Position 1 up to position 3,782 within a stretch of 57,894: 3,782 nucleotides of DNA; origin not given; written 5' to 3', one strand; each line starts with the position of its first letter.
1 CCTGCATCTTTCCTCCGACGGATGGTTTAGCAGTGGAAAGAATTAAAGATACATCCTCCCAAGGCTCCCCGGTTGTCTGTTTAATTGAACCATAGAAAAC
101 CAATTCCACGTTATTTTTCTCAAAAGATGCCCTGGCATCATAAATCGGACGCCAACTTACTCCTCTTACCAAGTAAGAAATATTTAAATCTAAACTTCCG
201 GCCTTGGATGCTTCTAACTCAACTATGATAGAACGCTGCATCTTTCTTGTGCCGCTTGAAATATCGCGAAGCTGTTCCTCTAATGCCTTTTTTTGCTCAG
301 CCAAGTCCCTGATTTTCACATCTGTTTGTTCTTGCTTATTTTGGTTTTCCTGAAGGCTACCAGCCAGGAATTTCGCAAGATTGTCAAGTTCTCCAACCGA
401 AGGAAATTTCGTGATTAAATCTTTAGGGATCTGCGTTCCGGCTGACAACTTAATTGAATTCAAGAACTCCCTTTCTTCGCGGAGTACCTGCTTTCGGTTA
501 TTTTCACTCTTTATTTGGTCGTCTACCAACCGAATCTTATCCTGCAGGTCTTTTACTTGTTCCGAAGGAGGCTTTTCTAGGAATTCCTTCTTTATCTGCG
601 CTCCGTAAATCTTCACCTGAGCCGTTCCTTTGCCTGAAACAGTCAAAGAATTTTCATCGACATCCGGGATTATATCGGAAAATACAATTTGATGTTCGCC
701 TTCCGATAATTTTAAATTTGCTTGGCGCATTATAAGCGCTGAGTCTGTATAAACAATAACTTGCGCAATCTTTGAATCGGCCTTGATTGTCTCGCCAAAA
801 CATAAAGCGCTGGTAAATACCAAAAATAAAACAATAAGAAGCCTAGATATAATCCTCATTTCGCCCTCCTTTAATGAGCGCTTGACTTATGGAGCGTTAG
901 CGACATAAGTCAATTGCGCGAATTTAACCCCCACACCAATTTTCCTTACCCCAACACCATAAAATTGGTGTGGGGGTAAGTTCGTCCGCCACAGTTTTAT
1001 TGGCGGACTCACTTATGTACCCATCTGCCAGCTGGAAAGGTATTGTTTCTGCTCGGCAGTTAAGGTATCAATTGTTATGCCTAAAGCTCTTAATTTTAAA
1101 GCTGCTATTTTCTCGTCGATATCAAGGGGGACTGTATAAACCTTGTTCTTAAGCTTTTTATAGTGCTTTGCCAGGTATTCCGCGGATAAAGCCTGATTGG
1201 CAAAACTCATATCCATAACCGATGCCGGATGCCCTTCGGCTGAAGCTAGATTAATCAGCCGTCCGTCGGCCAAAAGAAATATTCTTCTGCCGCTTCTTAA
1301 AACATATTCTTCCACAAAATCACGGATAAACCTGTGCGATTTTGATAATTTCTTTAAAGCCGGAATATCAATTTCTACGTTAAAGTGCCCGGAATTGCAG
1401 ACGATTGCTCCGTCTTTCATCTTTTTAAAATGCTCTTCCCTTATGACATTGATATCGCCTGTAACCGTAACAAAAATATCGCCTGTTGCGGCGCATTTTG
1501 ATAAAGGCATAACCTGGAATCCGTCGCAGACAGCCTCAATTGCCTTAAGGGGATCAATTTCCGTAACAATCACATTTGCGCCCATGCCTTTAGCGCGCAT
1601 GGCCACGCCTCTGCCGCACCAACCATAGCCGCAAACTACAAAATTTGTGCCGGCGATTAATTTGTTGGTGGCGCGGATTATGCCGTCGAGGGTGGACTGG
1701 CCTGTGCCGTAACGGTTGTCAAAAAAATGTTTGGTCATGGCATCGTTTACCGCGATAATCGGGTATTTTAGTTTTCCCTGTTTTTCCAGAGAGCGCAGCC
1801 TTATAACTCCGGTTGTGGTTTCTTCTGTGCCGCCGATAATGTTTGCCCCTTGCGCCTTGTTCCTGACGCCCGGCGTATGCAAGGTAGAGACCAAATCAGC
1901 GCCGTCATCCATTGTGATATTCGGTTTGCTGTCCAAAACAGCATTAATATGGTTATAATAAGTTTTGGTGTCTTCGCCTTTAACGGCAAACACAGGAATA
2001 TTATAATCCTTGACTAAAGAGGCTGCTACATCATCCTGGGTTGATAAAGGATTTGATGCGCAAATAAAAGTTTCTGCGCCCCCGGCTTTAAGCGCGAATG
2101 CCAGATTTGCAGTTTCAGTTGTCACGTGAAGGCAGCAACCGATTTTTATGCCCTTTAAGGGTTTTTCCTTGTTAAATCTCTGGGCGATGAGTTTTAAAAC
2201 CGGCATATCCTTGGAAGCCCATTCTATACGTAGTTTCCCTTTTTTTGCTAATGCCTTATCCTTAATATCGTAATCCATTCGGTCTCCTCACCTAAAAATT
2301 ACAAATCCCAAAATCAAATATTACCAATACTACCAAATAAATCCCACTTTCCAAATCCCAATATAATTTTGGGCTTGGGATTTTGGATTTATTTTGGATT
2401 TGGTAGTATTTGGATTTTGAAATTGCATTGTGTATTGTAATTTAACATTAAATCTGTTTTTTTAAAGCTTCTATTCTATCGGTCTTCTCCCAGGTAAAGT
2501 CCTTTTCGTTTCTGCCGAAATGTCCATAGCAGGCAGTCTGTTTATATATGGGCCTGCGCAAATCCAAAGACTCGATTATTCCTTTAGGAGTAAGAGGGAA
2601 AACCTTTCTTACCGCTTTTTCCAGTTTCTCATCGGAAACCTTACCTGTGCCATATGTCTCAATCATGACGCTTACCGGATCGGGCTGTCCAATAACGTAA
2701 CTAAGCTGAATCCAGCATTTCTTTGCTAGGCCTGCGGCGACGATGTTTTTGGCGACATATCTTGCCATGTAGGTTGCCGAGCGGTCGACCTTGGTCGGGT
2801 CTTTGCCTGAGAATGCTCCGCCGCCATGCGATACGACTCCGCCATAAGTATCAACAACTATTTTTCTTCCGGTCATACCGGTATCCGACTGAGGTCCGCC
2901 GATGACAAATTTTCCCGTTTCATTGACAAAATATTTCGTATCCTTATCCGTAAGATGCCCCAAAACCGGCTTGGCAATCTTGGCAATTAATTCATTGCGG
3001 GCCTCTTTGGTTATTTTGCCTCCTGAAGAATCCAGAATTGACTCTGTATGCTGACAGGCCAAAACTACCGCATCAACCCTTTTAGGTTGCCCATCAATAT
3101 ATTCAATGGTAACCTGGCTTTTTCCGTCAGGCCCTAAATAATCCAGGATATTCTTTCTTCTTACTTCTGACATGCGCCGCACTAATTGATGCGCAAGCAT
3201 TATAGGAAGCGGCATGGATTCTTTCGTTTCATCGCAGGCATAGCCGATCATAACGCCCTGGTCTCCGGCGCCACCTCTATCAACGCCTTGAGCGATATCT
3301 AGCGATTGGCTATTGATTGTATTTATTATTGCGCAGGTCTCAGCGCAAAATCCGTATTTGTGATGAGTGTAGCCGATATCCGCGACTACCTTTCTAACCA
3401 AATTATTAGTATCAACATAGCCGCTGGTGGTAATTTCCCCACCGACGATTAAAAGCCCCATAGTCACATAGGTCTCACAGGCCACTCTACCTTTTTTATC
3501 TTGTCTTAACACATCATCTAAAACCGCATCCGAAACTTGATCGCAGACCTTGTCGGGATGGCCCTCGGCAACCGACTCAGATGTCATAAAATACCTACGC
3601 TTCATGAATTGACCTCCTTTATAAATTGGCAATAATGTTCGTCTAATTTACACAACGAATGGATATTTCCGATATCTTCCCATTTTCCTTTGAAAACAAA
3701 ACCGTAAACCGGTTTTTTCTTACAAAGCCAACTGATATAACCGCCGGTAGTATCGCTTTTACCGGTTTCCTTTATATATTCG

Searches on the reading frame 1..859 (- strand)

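Call 60: search_protein_families(library=pfam, proteins=[window:1-859:-], max_evalue=0.00001)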
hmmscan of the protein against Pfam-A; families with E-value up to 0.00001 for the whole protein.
window:1-859:- (286 aa): 2 families
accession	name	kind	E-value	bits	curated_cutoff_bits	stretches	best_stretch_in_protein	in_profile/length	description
PF13600.11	DUF4140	-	2.2e-21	76.6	27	1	34-133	1-98/98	N-terminal domain of unknown function (DUF4140)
PF13598.12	DUF4139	-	3.9e-18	66.3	31.8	1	225-284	1-60/205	Domain of unknown function (DUF4139)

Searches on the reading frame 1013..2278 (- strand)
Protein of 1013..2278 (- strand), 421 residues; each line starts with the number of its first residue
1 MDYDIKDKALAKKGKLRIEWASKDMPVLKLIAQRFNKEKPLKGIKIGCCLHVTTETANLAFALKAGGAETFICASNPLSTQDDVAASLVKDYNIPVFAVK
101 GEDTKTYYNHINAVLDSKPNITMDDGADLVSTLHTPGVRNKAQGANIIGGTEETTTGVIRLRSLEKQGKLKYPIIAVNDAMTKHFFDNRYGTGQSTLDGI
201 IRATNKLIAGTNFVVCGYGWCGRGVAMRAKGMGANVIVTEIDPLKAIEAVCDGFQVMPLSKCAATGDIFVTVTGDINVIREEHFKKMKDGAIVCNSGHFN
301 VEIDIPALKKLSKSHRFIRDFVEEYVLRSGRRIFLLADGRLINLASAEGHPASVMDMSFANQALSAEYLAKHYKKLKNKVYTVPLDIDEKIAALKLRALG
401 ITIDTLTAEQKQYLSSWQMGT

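Call 6: search_protein_families(library=pfam, proteins=[window:1013-2278:-])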
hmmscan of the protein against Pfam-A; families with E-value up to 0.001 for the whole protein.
window:1013-2278:- (421 aa): 4 families
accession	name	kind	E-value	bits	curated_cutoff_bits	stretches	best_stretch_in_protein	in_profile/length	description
PF05221.23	AdoHcyase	-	8.1e-62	209.5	25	2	2-135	1-138/299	S-adenosyl-L-homocysteine hydrolase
PF00670.27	AdoHcyase_NAD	-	6.7e-54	182.8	27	1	188-348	1-161/162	S-adenosyl-L-homocysteine hydrolase, NAD binding domain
PF02826.25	2-Hacid_dh_C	-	6.7e-09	35.8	25.1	1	206-301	32-131/178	D-isomer specific 2-hydroxyacid dehydrogenase, NAD binding domain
PF07991.19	KARI_N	-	1.4e-05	25.2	20.6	1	208-304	2-102/165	Acetohydroxy acid isomeroreductase, NADPH-binding domain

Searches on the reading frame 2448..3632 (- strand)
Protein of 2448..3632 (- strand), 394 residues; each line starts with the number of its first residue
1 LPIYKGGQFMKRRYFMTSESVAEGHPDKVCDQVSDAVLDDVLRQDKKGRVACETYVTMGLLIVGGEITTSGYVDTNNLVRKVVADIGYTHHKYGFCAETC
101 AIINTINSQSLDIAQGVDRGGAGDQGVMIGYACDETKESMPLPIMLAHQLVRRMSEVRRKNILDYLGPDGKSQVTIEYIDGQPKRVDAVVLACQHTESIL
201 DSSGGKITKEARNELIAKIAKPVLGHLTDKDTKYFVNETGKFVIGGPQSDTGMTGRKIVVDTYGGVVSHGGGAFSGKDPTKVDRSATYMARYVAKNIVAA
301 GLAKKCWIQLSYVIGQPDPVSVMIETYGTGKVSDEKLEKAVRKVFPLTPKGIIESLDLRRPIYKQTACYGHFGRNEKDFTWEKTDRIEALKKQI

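Call 60: search_protein_families(library=pfam, proteins=[window:2448-3632:-], max_evalue=0.00001)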
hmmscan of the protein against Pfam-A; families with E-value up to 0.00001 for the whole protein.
window:2448-3632:- (394 aa): 3 families
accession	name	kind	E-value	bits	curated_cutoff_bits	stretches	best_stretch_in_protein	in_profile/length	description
PF02773.21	S-AdoMet_synt_C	-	5.7e-68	227.6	25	1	244-383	1-138/138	S-adenosylmethionine synthetase, C-terminal domain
PF02772.21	S-AdoMet_synt_M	-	3e-41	140.8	29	1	120-242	2-120/120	S-adenosylmethionine synthetase, central domain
PF00438.25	S-AdoMet_synt_N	-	4.6e-40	136.6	33.1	1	14-110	2-98/99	S-adenosylmethionine synthetase, N-terminal domain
